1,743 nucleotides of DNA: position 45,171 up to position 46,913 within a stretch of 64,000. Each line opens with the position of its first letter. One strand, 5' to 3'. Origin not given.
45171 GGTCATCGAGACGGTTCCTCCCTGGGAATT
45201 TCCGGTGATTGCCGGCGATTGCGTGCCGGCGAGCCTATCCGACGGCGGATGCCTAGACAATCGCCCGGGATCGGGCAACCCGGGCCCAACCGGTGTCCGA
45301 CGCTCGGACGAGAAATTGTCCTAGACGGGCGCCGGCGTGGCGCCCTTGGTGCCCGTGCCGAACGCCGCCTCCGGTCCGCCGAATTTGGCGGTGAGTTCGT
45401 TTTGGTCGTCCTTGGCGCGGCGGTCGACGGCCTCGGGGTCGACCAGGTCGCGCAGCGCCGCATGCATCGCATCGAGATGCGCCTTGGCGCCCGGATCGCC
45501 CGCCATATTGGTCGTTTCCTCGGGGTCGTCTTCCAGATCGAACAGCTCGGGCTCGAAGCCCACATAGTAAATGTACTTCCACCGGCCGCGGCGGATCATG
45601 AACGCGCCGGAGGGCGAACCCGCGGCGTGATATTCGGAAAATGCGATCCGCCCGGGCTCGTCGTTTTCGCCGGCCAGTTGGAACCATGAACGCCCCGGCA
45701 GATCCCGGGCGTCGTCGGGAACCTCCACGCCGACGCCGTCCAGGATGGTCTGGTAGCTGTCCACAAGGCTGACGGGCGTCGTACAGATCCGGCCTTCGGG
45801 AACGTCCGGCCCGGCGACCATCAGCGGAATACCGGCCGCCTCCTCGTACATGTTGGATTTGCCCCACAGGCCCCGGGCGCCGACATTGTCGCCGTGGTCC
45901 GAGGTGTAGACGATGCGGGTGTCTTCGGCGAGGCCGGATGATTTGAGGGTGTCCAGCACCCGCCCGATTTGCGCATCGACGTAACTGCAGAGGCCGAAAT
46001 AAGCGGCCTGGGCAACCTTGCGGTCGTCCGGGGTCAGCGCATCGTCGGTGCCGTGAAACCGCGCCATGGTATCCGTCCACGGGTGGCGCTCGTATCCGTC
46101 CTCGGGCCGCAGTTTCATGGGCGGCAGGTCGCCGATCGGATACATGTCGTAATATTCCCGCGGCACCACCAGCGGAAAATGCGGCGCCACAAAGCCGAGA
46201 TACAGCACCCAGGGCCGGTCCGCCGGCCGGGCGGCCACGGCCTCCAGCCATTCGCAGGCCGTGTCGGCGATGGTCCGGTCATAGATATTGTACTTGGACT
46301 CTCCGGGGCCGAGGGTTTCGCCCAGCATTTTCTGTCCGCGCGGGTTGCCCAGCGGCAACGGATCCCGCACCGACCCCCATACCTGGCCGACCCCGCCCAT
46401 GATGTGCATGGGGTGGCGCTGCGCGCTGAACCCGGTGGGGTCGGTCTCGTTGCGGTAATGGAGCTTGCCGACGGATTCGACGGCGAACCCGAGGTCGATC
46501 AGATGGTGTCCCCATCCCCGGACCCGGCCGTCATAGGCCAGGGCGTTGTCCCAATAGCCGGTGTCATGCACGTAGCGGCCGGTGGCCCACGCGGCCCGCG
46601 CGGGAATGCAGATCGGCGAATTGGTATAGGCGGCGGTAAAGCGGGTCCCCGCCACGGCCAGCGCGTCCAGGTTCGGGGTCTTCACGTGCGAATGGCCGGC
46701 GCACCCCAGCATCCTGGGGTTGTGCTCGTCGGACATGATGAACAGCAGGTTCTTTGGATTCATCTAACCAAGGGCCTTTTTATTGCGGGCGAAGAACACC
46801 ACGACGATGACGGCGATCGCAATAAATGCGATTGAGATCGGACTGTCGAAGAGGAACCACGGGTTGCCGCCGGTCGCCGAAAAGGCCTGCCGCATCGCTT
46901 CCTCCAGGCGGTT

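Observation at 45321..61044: Four leaderless Cys-type sulfatases within 16 kb and no maturase gene in view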

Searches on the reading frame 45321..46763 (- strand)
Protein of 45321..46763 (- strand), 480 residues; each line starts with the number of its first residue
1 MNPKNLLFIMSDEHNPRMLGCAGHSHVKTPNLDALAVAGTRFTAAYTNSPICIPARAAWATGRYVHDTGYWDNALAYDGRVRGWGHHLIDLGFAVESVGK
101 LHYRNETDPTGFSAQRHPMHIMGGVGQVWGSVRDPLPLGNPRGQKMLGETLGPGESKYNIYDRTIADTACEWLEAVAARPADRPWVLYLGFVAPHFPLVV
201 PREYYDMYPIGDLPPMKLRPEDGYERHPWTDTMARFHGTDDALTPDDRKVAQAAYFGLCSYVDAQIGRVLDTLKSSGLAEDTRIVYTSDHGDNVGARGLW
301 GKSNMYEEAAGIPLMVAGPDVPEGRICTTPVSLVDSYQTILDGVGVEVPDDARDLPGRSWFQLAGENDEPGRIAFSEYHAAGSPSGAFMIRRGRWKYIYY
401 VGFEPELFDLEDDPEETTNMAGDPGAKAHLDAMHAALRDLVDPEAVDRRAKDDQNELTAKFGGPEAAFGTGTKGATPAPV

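Call 7: search_protein_families(library=pfam, proteins=[window:45321-46763:-])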
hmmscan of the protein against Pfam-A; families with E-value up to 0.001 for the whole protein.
window:45321-46763:- (480 aa): 3 families
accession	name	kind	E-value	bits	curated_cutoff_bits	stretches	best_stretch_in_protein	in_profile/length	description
PF00884.28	Sulfatase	-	2.7e-39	135.7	25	1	4-345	1-300/301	Sulfatase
PF16347.10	SGSH_C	-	1.9e-14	54.5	29.3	1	295-440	1-151/154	N-sulphoglucosamine sulphohydrolase, C-terminal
PF01663.27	Phosphodiest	-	5e-07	30.1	23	1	227-291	167-220/342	Type I phosphodiesterase / nucleotide pyrophosphatase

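Call 14: search_solved_structures(query=window:45321-46763:-, max_evalue=1e-10)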
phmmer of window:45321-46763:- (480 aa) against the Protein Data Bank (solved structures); distinct sequences matched with E-value up to 1e-10: 71 (the best 60 are shown).
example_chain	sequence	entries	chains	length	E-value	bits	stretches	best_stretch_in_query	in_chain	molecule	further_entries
6fny_A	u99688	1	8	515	1.8e-58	201.8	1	4-451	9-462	Choline-sulfatase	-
6g5z_A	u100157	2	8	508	2e-56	195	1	5-449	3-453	Choline-sulfatase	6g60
7pth_A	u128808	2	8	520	2e-56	195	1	4-450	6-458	Choline sulfatase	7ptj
4upi_A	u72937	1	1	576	2.6e-49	171.5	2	169-436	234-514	SULFATASE FAMILY PROTEIN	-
4upl_A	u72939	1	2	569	1.4e-40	142.8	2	182-432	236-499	SULFATASE FAMILY PROTEIN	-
7oz8_AAA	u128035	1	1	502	2e-36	129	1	5-437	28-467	Choline-sulfatase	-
5g2v_A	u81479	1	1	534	1.8e-34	122.6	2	255-424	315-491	N-ACETYLGLUCOSAMINE-6-SULFATASE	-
6pt4_B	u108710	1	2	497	1.3e-33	119.8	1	24-436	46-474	exo-2S-iota carrageenan S1 sulfatase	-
4upk_A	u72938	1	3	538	1.5e-33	119.5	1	166-431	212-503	PHOSPHONATE MONOESTER HYDROLASE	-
4uph_A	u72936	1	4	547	1.3e-32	116.5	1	180-425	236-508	SULFATASE (SULFURIC ESTER HYDROLASE) PROTEIN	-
9ihk_D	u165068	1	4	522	2.3e-32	115.6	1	4-436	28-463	Sulfatase_S1_30A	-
6ptk_A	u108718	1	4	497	2.8e-32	115.4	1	24-436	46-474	exo-2S-iota carrageenan S1 sulfatase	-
6pt6_B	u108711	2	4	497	3.3e-32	115.1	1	24-436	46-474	exo-2S-iota carrageenan S1 sulfatase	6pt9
7p24_AAA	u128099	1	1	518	4.7e-32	114.6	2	257-433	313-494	Mucin-desulfating sulfatase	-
6hhm_A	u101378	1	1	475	1.7e-31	112.7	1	4-399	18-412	Arylsulfatase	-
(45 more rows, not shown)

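Call 18: find_encoding_contigs(protein=window:45321-46763:-, flank=10000, max_places=6)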
Protein window:45321-46763:- (480 aa): 3 contigs read that carry it; 2 places shown.
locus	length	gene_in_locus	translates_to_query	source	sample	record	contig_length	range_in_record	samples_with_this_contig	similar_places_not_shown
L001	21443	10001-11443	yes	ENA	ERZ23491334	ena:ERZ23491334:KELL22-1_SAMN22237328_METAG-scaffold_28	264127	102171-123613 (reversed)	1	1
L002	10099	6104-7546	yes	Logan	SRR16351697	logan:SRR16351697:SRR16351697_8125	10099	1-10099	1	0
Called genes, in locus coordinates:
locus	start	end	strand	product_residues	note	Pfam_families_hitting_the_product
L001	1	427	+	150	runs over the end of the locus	PF00190:Cupin_1, PF02311:AraC_binding, PF07883:Cupin_2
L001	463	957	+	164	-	PF00156:Pribosyltran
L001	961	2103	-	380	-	PF01070:FMN_dh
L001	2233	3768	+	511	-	PF00884:Sulfatase, PF01663:Phosphodiest (weak), PF16347:SGSH_C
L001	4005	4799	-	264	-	PF02679:ComA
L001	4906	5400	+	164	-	PF01978:TrmB (weak), PF01047:MarR, PF12802:MarR_2, PF13463:HTH_27, PF09339:HTH_IclR (faint)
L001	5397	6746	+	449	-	PF00884:Sulfatase, PF14707:Sulfatase_C (weak)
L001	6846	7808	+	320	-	PF03401:TctC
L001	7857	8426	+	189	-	-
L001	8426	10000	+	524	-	PF01970:TctA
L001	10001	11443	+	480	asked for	PF00884:Sulfatase, PF01663:Phosphodiest (faint), PF16347:SGSH_C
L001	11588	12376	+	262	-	PF01557:FAA_hydrolase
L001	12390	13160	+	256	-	PF01557:FAA_hydrolase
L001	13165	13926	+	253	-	PF23441:SDR, PF00106:adh_short, PF08659:KR, PF13561:adh_short_C2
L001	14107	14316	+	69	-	-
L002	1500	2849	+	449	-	PF00884:Sulfatase, PF14707:Sulfatase_C (weak)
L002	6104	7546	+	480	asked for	PF00884:Sulfatase, PF01663:Phosphodiest (faint), PF16347:SGSH_C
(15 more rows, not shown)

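Call 19: search_protein_families(library=ncbifam, proteins=[window:45321-46763:-], max_evalue=0.00001)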
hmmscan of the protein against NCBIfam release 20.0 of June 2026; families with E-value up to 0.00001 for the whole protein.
window:45321-46763:- (480 aa): 4 families
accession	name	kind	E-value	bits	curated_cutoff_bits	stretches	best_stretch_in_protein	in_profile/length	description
TIGR03417.1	chol_sulfatase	equivalog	8.6e-81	272.3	433.45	1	4-455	3-454/500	choline-sulfatase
NF010322.0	PRK13759.1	equivalog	3.6e-66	223.7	481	2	165-437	185-453/486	arylsulfatase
NF045661.1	HdlasePehA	equivalog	1.3e-46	159.3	900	2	166-432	187-476/506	phosphoric/sulfuric ester hydrolase PehA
NF052527.1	Mn_arylsulf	exception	1.3e-37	129.8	850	2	176-435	191-446/479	manganese-dependent arylsulfatase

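Call 22: find_related_loci(query=window:45321-46763:-, collection=genome_contigs, flank=10000)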
Query window:45321-46763:- (480 aa) in genome_contigs; peptide patterns used: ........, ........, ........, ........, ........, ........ (x = any residue, [..] = any of these).
333 stretches matched a pattern; 320 encode a relative of the query (tblastn E <= 1e-3); the best 80 are kept; 80 distinct loci.
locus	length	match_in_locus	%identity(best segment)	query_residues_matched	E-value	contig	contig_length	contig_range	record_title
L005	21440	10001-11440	96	1-480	0e+0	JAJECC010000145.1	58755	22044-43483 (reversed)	MAG: Rhodospirillales bacterium isolate jk18x9bins.84 k141_169836, whole genome shotgun sequence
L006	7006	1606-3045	94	1-480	0e+0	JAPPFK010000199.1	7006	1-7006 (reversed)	MAG: Rhodospirillales bacterium isolate RHO1_bin_29 NODE_12398_length_7006_cov_6.032226, whole genome shotgun sequence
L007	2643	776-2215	93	1-480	0e+0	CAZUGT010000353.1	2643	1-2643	MAG TPA_asm: uncultured Rhodospirillaceae bacterium isolate SRP338948_co1_27 genome assembly, contig: k141_399750, whole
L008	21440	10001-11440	95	1-480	0e+0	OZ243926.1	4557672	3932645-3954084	MAG: Rhodospirillales bacterium isolate f3036996-ea91-419f-bf8b-46094c79dfb2 genome assembly, chromosome: 1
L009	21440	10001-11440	93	1-480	0e+0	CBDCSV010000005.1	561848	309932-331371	MAG: Rhodospirillales bacterium isolate 4a57bf92-28fb-45f7-8c73-8ba1c5cb0e23 genome assembly, contig: contig_5, whole ge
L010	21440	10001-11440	93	1-480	0e+0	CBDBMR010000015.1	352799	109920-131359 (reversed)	MAG: Rhodospirillales bacterium isolate e27e2cbc-abdb-4762-b094-4e72ea50ec95 genome assembly, contig: contig_15, whole g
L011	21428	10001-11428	68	1-479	0e+0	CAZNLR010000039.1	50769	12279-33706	MAG TPA_asm: uncultured Rhodospirillaceae bacterium isolate SRP200020_co5_401 genome assembly, contig: NODE_965_length_5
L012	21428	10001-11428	66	1-479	0e+0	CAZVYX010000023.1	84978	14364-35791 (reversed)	MAG TPA_asm: uncultured Rhodospirillaceae bacterium isolate SRP200020_co2_21 genome assembly, contig: NODE_265_length_84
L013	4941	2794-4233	65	1-480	0e+0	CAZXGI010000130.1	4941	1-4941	MAG TPA_asm: uncultured Rhodospirillaceae bacterium isolate SRP077602_co3_47 genome assembly, contig: NODE_34876_length_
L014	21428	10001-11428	66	1-479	0e+0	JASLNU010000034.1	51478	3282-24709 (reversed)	MAG: Rhodospirillales bacterium isolate Arabian11_MAG_19 c_000000431988, whole genome shotgun sequence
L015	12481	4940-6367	65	1-479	0e+0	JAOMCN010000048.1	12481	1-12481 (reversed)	Rhodospirillales bacterium isolate AH-558-E05 AH-558-E05_NODE_48, whole genome shotgun sequence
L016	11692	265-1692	66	1-479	0e+0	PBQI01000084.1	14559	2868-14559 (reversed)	MAG: Rhodospirillaceae bacterium isolate NP992 MHASMcontig_333755, whole genome shotgun sequence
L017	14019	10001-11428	64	1-479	0e+0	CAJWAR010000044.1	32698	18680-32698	MAG TPA_asm: uncultured Rhodospirillaceae bacterium isolate ERR599062_bin.37_MetaBAT_v2.12.1_MAG genome assembly, contig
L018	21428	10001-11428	64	1-479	0e+0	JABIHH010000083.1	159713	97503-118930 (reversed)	MAG: Rhodospirillaceae bacterium isolate SI053_bin63 k141_1040630, whole genome shotgun sequence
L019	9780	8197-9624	63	1-479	0e+0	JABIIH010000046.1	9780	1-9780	MAG: Rhodospirillaceae bacterium isolate SI053_bin87 k141_1098948, whole genome shotgun sequence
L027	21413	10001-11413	66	4-479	0e+0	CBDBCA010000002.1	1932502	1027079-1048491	MAG: Alphaproteobacteria bacterium isolate 48c0c1bc-ee5b-4fda-b559-4fcb29a961b4 genome assembly, contig: contig_2, whole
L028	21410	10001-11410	64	4-479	0e+0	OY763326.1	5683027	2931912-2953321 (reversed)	MAG: Alphaproteobacteria bacterium isolate a2cc6ff1-66e2-439d-8a67-f3e3a687b116 genome assembly, chromosome: 1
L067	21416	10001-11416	54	5-479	6e-164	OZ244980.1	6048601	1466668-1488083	MAG: Hyphomicrobiaceae bacterium isolate 7b6dc707-63fa-4baa-968c-fecba2c4e84d genome assembly, chromosome: 1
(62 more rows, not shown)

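Call 47: search_protein_families(library=pfam, proteins=[L027:5796-6740:+, L011:4346-6730:+, L027:11489-12022:+, L028:11743-13032:+, L028:12986-13810:+, L011:11498-13171:-, L067:11251-12315:+], max_evalue=0.0001)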
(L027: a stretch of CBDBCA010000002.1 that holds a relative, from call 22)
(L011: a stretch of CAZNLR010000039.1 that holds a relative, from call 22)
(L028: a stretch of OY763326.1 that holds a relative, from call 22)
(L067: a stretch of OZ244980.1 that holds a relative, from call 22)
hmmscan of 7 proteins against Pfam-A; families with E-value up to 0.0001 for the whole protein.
L027:5796-6740:+ (314 aa): 2 families
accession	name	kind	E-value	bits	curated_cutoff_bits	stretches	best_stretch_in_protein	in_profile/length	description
PF12706.13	Lactamase_B_2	-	1.6e-13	51.1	27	1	50-267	3-199/200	Beta-lactamase superfamily domain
PF00753.33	Lactamase_B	-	8.6e-13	49.1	22.7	1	36-236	4-162/196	Metallo-beta-lactamase superfamily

L011:4346-6730:+ (794 aa): 1 family
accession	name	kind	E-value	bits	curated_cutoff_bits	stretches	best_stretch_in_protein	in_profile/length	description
PF12228.14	DUF3604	-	5.1e-14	52.1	20.4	2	507-604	376-473/591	Protein of unknown function (DUF3604)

L027:11489-12022:+ (177 aa): 1 family
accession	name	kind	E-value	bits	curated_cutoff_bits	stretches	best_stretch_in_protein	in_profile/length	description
PF05014.21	Nuc_deoxyrib_tr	-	9.5e-27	93.9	28.8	1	25-139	1-117/117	Nucleoside 2-deoxyribosyltransferase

L028:11743-13032:+ (429 aa): 1 family
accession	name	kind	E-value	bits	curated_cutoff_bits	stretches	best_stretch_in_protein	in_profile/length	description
PF02277.22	DBI_PRT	-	7.7e-118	393.9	22.6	1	99-425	7-329/329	Phosphoribosyltransferase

L028:12986-13810:+ (274 aa): 1 family
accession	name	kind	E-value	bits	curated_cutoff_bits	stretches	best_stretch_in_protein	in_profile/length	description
PF02654.20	CobS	-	1.5e-51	175.9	23.2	1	34-266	2-205/207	Cobalamin-5-phosphate synthase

L011:11498-13171:- (557 aa): 2 families
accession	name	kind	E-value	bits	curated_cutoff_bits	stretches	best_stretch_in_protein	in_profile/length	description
PF00501.34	AMP-binding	-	4.5e-68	230.3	29.9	1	56-420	2-384/384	AMP-binding enzyme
PF13193.12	AMP-binding_C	-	6e-07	30.7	24.5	1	472-547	2-76/76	AMP-binding enzyme C-terminal domain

L067:11251-12315:+ (354 aa): 2 families
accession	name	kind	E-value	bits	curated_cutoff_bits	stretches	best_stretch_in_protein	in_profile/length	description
PF12706.13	Lactamase_B_2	-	3e-15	56.8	27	1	91-305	3-199/200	Beta-lactamase superfamily domain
PF00753.33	Lactamase_B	-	1.3e-11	45.3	22.7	1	77-257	4-160/196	Metallo-beta-lactamase superfamily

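Call 48: search_solved_structures(query=L027:5853-6740:+, max_evalue=0.001)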
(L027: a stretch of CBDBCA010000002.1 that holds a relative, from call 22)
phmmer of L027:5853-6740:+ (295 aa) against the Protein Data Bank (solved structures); distinct sequences matched with E-value up to 0.001: 19.
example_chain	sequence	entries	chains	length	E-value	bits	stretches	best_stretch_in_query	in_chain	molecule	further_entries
2cbn_A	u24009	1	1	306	7.1e-19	71.8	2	1-102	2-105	RIBONUCLEASE Z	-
8gyg_A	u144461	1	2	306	5.4e-18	68.9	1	6-280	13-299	Arysulfatase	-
1y44_A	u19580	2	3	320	8.1e-12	48.6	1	1-98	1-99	Ribonuclease Z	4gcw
1zkp_A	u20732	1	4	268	1.7e-11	47.6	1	1-94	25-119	hypothetical protein BA1088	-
2fk6_A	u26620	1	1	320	2e-10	44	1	1-98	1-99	RIBONUCLEASE Z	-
3zwf_A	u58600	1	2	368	2.8e-09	40.3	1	1-93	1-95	ZINC PHOSPHODIESTERASE ELAC PROTEIN 1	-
6kns_A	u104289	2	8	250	4.8e-09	39.5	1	1-75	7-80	Putative metal-dependent hydrolase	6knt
7bz3_A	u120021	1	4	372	1.3e-06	31.5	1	2-96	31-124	Metallo-beta-lactamase PNGM-1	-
6j4n_A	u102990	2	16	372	1.3e-06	31.5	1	2-96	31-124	Metallo-beta-lactamases PNGM-1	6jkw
7byq_A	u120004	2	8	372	1.3e-06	31.5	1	2-96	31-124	Metallo-beta-lactamase PNGM-1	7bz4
9ey0_E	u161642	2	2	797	1.3e-05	28.3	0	2-75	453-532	Zinc phosphodiesterase ELAC protein 2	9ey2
7fct_A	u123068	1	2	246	1.4e-05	28.2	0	18-94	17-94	Metal beta-lactamase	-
8z0p_A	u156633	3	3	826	1.4e-05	28.1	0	2-75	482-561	Zinc phosphodiesterase ELAC protein 2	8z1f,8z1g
7bz1_A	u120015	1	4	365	3e-05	27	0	2-96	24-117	Metallo-beta-lactamase PNGM-1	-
7bzi_G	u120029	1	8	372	3.3e-05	26.9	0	2-96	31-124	Metallo-beta-lactamase PNGM-1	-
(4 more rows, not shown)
